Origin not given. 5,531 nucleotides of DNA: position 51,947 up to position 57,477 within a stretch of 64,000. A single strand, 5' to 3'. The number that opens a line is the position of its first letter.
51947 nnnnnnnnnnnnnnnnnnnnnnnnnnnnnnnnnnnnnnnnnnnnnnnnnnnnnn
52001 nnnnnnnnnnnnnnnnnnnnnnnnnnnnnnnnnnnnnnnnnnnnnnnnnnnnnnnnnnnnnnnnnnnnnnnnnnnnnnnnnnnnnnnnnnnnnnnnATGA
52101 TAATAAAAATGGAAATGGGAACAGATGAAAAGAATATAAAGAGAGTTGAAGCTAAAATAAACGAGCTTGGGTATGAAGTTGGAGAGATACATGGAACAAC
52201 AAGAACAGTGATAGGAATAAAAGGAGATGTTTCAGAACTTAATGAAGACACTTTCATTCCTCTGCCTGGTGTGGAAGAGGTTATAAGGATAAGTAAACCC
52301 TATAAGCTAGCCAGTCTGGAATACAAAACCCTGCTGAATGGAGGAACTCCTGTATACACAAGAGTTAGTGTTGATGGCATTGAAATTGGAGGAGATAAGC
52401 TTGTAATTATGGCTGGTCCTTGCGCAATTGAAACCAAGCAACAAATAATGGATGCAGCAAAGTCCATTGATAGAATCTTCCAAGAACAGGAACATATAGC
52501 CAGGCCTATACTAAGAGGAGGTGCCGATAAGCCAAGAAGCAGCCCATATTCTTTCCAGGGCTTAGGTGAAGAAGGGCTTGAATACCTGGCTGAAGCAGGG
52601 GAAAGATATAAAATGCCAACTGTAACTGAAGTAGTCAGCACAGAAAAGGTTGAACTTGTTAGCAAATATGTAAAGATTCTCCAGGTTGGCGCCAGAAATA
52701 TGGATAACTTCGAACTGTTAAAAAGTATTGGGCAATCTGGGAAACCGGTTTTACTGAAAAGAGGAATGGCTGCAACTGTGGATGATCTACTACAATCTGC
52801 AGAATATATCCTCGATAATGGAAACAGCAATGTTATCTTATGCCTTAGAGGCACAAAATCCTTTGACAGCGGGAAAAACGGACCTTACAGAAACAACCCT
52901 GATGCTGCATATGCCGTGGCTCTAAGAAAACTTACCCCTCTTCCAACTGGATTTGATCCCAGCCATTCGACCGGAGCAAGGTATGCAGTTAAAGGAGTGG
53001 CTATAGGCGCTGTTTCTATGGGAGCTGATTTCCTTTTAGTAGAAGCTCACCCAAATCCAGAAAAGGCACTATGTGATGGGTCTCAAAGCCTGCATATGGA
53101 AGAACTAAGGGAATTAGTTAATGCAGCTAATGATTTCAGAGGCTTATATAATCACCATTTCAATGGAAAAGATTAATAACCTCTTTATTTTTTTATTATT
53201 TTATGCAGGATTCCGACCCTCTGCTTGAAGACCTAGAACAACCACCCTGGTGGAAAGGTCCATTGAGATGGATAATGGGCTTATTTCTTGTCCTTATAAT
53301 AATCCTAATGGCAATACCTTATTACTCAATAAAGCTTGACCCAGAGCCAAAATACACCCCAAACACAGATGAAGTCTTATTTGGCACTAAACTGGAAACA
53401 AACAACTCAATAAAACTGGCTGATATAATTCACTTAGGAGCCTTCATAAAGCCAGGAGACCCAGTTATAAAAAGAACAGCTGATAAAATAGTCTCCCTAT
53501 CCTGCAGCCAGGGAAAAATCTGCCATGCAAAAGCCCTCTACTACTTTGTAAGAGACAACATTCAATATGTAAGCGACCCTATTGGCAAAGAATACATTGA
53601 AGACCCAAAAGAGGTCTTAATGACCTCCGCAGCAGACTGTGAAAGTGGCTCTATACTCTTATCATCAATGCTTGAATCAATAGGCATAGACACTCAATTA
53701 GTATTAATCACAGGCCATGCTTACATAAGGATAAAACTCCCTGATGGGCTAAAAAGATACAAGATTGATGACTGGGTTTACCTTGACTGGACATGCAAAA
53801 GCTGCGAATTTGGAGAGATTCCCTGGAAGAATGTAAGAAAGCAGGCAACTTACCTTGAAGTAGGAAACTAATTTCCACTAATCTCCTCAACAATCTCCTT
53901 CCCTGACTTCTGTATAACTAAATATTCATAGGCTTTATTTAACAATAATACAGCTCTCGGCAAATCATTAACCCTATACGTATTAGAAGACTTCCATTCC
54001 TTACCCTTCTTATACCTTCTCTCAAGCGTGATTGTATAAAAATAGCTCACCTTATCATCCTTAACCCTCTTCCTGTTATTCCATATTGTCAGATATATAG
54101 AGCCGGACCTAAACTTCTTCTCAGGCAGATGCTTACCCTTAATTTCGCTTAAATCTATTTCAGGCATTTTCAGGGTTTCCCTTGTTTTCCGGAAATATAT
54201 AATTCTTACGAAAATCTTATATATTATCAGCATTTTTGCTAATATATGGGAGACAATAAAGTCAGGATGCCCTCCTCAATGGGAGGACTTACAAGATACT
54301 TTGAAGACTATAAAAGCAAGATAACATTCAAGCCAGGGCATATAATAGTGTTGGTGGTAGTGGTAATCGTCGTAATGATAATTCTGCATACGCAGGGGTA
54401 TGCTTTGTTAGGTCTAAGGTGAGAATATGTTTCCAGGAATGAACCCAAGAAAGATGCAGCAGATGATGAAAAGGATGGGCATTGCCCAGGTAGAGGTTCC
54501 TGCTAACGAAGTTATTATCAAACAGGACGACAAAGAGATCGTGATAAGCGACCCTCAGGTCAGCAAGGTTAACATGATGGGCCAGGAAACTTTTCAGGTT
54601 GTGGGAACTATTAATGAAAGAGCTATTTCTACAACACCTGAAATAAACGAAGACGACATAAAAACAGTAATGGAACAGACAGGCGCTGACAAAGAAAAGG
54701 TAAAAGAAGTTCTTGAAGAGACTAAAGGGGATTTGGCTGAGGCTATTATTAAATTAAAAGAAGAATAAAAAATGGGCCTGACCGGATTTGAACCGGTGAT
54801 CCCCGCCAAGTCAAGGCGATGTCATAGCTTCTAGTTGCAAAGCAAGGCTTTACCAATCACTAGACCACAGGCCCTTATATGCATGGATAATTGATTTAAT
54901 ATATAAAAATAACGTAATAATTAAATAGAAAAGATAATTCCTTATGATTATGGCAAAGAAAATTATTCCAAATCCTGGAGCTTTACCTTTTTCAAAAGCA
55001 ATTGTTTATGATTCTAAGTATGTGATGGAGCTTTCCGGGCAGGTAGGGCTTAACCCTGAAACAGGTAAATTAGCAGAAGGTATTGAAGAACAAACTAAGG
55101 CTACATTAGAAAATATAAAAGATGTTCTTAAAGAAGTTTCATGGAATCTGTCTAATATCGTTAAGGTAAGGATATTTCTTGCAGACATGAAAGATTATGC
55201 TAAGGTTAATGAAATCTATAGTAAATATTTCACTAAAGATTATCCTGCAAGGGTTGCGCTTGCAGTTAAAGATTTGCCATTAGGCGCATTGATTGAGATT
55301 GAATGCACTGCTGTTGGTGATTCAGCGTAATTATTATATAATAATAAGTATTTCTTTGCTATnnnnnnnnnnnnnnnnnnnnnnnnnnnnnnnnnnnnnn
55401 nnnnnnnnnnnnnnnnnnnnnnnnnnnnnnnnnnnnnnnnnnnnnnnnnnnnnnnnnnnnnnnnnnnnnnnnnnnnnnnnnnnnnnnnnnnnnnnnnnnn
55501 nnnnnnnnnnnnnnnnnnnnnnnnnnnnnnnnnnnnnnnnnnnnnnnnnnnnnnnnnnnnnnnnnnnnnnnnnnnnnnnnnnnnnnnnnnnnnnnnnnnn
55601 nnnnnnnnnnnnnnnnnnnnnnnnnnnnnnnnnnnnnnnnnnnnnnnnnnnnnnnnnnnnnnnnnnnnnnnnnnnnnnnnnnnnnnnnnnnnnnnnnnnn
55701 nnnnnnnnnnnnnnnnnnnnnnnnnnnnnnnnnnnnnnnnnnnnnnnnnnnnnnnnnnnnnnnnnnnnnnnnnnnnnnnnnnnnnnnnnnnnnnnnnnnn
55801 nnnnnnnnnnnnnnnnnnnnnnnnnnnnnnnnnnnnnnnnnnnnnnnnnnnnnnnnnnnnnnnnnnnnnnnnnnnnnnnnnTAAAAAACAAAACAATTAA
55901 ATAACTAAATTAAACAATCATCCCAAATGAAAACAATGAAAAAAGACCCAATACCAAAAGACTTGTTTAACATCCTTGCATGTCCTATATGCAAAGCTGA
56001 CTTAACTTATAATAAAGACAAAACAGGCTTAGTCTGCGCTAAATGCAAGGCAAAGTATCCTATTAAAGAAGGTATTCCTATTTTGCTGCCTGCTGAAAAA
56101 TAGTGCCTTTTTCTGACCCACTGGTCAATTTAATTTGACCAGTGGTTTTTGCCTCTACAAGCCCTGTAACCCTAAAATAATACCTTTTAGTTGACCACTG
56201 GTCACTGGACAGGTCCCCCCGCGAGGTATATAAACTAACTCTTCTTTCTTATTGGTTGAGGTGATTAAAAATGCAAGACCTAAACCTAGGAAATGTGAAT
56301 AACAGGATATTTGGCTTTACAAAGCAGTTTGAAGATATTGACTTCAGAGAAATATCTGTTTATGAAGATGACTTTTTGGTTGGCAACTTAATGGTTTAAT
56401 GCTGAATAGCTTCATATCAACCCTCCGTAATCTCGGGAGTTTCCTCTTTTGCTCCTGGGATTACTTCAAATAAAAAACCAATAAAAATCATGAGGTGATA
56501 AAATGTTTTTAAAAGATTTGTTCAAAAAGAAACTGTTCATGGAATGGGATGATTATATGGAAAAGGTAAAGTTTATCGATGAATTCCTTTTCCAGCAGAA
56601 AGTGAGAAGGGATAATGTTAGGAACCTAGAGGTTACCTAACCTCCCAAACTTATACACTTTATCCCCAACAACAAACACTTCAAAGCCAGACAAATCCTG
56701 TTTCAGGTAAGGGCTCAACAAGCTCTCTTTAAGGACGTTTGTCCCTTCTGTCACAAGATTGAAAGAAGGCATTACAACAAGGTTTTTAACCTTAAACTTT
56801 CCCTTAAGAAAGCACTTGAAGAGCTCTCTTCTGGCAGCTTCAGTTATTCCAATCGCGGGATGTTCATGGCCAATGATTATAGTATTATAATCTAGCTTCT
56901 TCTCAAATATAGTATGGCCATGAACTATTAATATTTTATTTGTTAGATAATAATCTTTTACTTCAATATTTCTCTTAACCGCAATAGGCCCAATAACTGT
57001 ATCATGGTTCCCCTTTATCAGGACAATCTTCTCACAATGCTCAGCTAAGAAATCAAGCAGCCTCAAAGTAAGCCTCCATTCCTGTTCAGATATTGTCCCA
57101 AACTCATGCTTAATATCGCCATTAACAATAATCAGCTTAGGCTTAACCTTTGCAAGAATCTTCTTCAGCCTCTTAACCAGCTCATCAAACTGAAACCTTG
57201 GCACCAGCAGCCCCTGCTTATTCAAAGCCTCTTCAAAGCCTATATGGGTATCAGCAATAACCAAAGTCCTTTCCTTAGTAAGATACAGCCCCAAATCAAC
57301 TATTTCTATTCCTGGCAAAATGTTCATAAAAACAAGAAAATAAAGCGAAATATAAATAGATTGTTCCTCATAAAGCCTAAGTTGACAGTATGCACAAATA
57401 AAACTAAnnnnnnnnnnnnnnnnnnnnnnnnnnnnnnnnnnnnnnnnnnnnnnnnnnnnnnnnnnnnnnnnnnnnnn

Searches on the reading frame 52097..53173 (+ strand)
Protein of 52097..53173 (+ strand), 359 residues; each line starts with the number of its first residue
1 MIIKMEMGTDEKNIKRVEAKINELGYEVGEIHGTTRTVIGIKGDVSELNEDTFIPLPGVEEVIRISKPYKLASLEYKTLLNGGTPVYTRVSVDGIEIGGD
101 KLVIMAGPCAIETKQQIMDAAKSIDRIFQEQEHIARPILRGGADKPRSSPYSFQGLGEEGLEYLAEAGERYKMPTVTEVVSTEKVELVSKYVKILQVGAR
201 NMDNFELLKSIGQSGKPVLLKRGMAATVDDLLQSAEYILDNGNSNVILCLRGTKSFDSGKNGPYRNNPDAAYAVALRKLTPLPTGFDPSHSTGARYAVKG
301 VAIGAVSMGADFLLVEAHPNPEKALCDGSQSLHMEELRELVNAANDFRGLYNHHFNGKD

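Call 39: search_protein_families(library=pfam, proteins=[window:52097-53173:+], max_evalue=0.0001)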
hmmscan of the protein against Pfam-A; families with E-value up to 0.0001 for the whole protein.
window:52097-53173:+ (359 aa): 3 families
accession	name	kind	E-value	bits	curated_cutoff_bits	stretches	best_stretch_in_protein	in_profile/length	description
PF00793.26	DAHP_synth_1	-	7.3e-61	205.9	25.5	1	94-343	9-260/270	DAHP synthetase I family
PF18152.6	DAHP_snth_FXD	-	7.3e-17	61.4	27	1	1-67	1-67/67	DAHP synthase ferredoxin-like domain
PF03102.20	NeuB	-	6.2e-11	42.7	22.1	1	153-346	50-231/241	NeuB family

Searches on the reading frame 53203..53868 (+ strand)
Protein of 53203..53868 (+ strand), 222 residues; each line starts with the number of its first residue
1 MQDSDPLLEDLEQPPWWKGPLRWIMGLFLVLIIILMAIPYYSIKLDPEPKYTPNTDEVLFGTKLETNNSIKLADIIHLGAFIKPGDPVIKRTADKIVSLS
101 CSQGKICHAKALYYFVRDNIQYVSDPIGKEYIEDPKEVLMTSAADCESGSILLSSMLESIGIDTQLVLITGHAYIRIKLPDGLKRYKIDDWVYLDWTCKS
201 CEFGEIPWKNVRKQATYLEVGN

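Call 39: search_protein_families(library=pfam, proteins=[window:53203-53868:+], max_evalue=0.0001)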
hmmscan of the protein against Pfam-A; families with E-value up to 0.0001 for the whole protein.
window:53203-53868:+ (222 aa): 1 family
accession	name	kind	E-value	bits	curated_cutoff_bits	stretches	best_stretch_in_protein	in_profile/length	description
PF01841.26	Transglut_core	-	9.7e-08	32.7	23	1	104-169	13-77/108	Transglutaminase-like superfamily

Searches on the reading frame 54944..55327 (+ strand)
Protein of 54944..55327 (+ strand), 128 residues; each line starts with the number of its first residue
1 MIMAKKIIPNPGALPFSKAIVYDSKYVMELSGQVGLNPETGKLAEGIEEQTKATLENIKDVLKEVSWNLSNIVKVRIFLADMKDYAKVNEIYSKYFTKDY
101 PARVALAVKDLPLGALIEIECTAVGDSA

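Call 59: search_protein_families(library=pfam, proteins=[window:54944-55327:+], max_evalue=0.001)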
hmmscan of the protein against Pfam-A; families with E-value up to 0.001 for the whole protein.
window:54944-55327:+ (128 aa): 1 family
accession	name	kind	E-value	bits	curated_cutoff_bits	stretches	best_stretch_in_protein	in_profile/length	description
PF01042.26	Ribonuc_L-PSP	-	1.3e-33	116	27.3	1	14-124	9-120/121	Endoribonuclease L-PSP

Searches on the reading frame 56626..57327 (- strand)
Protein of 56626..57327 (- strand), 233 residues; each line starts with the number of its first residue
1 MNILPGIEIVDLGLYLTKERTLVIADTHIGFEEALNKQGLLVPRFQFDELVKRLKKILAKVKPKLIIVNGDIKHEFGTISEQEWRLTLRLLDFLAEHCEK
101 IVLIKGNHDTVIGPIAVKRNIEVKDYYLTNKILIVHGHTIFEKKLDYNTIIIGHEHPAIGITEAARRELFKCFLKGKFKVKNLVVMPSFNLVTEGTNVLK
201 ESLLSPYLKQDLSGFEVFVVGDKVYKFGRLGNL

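Call 39: search_protein_families(library=pfam, proteins=[window:56626-57327:-], max_evalue=0.0001)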
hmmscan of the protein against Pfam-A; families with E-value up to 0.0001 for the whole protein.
window:56626-57327:- (233 aa): 1 family
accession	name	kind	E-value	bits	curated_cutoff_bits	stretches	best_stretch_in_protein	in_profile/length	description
PF00149.33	Metallophos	-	2.4e-14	54.7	21.5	1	20-141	2-117/191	Calcineurin-like phosphoesterase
